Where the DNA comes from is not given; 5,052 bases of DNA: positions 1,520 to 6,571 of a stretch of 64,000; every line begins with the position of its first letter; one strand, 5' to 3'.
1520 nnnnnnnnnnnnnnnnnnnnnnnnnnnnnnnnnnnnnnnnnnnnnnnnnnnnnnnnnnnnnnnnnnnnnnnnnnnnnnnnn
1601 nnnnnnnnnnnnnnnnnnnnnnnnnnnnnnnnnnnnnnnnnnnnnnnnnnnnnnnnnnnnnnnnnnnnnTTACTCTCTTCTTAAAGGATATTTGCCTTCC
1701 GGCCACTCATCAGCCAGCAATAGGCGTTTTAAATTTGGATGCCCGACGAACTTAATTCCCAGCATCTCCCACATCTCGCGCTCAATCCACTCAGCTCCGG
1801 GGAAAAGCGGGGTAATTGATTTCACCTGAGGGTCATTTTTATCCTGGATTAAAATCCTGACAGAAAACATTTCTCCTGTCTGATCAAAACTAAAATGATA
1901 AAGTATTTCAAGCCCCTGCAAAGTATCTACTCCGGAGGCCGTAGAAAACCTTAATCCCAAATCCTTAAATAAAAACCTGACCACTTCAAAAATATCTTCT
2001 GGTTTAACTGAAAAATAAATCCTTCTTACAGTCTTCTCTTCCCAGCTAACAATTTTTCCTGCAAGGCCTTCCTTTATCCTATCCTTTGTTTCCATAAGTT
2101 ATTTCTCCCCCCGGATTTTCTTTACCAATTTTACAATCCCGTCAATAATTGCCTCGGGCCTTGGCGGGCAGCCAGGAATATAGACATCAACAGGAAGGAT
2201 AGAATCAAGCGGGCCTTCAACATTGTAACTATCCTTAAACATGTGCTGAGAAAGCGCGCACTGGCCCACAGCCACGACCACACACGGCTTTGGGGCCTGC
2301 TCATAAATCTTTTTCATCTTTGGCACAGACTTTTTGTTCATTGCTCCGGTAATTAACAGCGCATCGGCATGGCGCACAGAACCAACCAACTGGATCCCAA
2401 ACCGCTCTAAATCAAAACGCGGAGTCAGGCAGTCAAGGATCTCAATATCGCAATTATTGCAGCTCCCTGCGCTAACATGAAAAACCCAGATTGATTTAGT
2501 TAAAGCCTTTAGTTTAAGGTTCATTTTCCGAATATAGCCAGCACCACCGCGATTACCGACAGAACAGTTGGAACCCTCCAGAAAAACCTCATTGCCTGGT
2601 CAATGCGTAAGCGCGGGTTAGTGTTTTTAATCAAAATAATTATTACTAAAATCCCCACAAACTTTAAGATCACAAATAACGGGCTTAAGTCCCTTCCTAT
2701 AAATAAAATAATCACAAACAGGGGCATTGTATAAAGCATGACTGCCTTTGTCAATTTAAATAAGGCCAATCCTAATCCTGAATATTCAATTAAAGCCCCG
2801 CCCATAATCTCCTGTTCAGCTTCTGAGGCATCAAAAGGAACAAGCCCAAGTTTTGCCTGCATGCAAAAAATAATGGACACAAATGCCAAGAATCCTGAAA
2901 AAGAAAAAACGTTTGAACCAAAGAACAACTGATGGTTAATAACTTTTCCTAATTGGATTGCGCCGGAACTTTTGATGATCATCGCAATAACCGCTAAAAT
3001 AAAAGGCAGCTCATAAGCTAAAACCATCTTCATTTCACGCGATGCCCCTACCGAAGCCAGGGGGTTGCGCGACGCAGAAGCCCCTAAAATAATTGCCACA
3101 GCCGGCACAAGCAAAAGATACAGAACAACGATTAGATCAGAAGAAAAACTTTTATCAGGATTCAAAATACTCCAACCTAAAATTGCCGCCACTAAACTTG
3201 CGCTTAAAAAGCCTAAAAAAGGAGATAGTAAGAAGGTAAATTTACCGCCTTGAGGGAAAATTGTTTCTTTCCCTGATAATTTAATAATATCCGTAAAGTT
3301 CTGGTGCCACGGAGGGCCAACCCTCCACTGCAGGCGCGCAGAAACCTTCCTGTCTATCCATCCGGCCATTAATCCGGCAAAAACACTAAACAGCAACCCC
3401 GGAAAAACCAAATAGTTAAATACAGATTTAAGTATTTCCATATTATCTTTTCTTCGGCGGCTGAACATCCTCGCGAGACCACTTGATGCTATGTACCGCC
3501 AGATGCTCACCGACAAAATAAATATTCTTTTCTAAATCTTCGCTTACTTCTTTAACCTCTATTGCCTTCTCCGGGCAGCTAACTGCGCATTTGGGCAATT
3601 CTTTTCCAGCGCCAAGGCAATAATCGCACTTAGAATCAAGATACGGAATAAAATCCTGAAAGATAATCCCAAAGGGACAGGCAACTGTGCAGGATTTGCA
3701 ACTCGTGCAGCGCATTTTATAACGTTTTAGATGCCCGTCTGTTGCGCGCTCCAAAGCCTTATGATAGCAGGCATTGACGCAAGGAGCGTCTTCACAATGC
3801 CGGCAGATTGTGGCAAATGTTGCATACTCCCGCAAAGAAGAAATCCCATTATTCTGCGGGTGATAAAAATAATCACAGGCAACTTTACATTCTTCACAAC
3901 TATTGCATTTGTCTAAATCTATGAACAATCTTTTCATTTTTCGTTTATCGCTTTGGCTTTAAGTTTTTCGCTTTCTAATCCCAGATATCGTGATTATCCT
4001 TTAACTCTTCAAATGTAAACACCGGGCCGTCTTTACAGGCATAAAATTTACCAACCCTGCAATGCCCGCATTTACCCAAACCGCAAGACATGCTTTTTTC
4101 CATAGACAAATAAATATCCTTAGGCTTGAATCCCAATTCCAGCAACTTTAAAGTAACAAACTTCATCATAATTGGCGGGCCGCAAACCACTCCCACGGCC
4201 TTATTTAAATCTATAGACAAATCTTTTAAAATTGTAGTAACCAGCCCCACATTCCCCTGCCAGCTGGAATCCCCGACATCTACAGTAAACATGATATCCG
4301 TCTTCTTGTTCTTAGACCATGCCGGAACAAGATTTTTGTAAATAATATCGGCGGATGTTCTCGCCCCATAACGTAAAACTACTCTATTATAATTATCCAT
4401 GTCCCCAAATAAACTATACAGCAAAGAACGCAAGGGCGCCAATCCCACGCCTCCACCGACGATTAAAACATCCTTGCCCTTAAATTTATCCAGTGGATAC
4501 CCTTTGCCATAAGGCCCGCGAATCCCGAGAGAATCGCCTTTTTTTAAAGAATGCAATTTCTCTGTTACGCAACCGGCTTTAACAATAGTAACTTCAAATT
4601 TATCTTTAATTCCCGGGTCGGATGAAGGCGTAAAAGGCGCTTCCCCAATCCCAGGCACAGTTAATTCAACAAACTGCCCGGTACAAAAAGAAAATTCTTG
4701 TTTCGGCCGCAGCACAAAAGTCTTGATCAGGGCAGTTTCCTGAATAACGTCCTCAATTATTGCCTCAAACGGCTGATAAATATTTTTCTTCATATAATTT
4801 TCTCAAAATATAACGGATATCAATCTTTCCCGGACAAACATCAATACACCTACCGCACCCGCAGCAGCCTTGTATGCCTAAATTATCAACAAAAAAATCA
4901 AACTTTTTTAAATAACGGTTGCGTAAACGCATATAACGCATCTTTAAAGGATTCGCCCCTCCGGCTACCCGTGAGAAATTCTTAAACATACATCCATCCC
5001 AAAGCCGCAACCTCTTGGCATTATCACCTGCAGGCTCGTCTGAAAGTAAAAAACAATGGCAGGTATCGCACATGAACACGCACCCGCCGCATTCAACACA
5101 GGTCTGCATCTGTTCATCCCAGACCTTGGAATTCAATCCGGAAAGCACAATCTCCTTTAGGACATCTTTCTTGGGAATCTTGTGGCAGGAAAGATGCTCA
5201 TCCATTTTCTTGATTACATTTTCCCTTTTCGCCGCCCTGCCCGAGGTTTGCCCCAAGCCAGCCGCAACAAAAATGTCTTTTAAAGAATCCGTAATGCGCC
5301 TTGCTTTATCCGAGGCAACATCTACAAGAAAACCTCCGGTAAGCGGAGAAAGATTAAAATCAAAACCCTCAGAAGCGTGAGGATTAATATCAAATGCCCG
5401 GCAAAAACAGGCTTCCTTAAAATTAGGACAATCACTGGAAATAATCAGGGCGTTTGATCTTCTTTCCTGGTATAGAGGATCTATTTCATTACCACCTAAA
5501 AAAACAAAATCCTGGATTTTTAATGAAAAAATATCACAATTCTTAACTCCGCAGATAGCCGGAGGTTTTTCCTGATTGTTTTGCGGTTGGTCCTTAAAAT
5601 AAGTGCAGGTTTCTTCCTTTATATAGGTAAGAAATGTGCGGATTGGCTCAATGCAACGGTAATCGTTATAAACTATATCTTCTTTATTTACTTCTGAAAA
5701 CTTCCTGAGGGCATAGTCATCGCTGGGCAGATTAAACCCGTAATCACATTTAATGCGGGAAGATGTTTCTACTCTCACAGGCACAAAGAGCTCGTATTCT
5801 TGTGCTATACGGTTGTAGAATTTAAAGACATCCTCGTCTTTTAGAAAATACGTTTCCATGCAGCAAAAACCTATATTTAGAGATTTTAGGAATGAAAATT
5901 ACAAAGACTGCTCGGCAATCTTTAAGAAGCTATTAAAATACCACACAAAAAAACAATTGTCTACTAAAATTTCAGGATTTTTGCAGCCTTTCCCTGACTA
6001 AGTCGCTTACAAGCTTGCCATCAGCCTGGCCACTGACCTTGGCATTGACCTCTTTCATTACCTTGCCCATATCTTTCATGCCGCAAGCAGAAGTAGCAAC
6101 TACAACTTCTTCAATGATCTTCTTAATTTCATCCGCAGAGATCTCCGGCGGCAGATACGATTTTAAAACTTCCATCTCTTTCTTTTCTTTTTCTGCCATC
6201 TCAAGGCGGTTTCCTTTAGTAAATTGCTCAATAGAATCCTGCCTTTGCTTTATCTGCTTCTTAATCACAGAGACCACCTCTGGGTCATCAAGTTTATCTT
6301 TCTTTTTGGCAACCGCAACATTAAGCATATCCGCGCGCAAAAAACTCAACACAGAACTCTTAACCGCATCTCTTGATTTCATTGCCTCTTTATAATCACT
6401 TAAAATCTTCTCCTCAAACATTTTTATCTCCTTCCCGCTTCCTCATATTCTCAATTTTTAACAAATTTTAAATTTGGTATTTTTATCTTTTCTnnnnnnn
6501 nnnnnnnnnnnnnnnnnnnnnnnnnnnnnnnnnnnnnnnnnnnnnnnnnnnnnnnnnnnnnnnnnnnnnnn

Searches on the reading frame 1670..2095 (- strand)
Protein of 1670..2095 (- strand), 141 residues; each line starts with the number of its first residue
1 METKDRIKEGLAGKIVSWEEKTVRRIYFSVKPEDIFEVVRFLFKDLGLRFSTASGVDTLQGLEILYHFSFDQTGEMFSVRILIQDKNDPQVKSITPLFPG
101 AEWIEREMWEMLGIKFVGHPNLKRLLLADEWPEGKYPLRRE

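Call 30: search_protein_families(library=pfam, proteins=[window:1670-2095:-], max_evalue=0.00001)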
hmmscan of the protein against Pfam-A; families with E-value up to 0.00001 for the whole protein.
window:1670-2095:- (141 aa): 1 family
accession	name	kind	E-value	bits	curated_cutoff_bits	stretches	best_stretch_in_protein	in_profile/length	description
PF00329.25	Complex1_30kDa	-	5.9e-30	104.8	22.5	1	29-140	2-116/124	Respiratory-chain NADH dehydrogenase, 30 Kd subunit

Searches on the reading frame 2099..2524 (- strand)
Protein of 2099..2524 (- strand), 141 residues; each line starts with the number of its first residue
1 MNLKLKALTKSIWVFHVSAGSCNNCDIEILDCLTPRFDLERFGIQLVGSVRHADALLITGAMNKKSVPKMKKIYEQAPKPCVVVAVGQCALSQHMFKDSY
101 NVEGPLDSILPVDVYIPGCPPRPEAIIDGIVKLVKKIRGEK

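Call 30: search_protein_families(library=pfam, proteins=[window:2099-2524:-], max_evalue=0.00001)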
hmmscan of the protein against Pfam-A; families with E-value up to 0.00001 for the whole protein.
window:2099-2524:- (141 aa): 1 family
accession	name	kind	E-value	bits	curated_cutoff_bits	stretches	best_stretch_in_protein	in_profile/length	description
PF01058.29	Oxidored_q6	-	1.8e-30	105.7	27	1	22-133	1-128/128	NADH ubiquinone oxidoreductase, 20 Kd subunit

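Call 42: find_encoding_contigs(protein=window:2099-2524:-, flank=10000, max_places=1)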
Protein window:2099-2524:- (141 aa): 1 contig read that carries it; 1 place shown.
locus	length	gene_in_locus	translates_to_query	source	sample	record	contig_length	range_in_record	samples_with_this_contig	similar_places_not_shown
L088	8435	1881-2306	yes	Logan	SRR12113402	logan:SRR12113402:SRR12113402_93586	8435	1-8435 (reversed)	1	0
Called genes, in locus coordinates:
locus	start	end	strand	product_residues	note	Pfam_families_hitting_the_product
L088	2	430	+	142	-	?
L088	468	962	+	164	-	PF00037:Fer4 (faint), PF12797:Fer4_2 (faint), PF12837:Fer4_6 (faint), PF12838:Fer4_7 (faint), PF13237:Fer4_10 (faint), PF13187:Fer4_9 (faint), PF13247:Fer4_11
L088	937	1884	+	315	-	PF00146:NADHdh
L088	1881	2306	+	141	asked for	PF01058:Oxidored_q6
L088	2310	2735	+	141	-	PF00329:Complex1_30kDa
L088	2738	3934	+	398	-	PF00374:NiFeSe_Hases, PF00346:Complex1_49kDa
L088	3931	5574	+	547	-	PF00361:Proton_antipo_M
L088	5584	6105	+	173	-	PF13244:MbhD, PF20501:MbhE (weak)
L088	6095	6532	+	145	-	PF04039:MnhB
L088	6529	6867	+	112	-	PF00420:Oxidored_q2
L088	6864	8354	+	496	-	PF00662:Proton_antipo_N, PF10125:NADHdeh_related, PF00361:Proton_antipo_M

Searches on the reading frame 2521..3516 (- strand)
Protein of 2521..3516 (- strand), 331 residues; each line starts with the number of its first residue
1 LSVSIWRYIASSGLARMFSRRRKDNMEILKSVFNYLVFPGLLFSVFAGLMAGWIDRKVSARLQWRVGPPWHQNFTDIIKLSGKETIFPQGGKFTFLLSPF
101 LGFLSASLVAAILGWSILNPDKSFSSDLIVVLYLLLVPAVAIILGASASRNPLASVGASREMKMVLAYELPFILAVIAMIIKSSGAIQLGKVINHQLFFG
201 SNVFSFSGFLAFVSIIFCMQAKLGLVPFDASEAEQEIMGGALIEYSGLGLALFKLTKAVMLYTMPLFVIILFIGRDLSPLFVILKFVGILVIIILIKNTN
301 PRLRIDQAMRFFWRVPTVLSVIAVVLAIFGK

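Call 30: search_protein_families(library=pfam, proteins=[window:2521-3516:-], max_evalue=0.00001)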
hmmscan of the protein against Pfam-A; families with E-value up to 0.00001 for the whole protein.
window:2521-3516:- (331 aa): 1 family
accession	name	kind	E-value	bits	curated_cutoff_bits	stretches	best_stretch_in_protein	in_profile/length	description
PF00146.26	NADHdh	-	2.2e-61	208.2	27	1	43-327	9-297/298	NADH dehydrogenase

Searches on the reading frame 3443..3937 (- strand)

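Call 30: search_protein_families(library=pfam, proteins=[window:3443-3937:-], max_evalue=0.00001)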
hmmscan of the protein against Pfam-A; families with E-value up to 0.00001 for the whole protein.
window:3443-3937:- (164 aa): 6 families
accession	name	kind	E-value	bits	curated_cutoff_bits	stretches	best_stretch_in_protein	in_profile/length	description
PF13247.11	Fer4_11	-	1.2e-10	41.9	26.2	1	38-129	3-98/100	4Fe-4S dicluster domain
PF12838.12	Fer4_7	-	4.9e-10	40.2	27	0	45-91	2-52/52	4Fe-4S dicluster domain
PF12837.12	Fer4_6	-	8.6e-09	35.4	25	0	76-92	8-24/24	4Fe-4S binding domain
PF12797.12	Fer4_2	-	8.4e-07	29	24.5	0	74-89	7-22/22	4Fe-4S binding domain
PF13187.11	Fer4_9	-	1.4e-06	28.6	27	0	10-61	1-51/52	4Fe-4S dicluster domain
PF00037.32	Fer4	-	4.8e-06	26.6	21.1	0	76-92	7-23/24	4Fe-4S binding domain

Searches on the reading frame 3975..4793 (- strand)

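Call 30: search_protein_families(library=pfam, proteins=[window:3975-4793:-], max_evalue=0.00001)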
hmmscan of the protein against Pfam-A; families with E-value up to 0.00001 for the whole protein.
window:3975-4793:- (272 aa): 3 families
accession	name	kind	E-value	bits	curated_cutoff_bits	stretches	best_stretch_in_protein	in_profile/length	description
PF00175.26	NAD_binding_1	-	2.6e-16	60.6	22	1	112-213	2-107/109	Oxidoreductase NAD-binding domain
PF10418.14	DHODB_Fe-S_bind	-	2.5e-10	40.3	23.9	1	232-264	1-40/41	Iron-sulfur cluster binding domain of dihydroorotate dehydrogenase B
PF00970.30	FAD_binding_6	-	1.5e-07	32.1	21.1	1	15-97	9-96/99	Oxidoreductase FAD-binding domain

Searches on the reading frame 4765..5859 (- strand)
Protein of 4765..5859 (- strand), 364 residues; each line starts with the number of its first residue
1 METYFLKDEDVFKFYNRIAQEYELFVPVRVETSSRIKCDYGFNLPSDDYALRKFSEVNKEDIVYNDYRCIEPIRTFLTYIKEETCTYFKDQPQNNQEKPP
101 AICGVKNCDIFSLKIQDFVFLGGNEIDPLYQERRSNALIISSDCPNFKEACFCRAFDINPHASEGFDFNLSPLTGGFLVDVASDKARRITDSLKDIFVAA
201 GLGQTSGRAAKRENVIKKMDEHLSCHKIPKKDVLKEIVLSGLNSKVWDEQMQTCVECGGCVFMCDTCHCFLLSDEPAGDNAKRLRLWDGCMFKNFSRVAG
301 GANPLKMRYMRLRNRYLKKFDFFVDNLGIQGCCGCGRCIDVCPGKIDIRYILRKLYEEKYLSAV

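Call 30: search_protein_families(library=pfam, proteins=[window:4765-5859:-], max_evalue=0.00001)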
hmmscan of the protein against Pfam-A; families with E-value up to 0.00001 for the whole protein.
window:4765-5859:- (364 aa): 2 families
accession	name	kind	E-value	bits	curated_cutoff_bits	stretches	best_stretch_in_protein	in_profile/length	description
PF17179.9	Fer4_22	-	1.1e-27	97.1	27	1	253-346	1-95/95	4Fe-4S dicluster domain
PF13534.11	Fer4_17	-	1.9e-06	28.7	22.2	0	316-347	30-61/61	4Fe-4S dicluster domain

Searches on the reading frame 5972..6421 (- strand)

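Call 30: search_protein_families(library=pfam, proteins=[window:5972-6421:-], max_evalue=0.00001)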
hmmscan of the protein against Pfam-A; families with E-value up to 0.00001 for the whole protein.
window:5972-6421:- (149 aa): 1 family
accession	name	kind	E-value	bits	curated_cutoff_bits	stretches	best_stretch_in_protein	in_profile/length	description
PF09424.15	YqeY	-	8.4e-47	159.3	27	1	4-146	2-143/143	Yqey-like protein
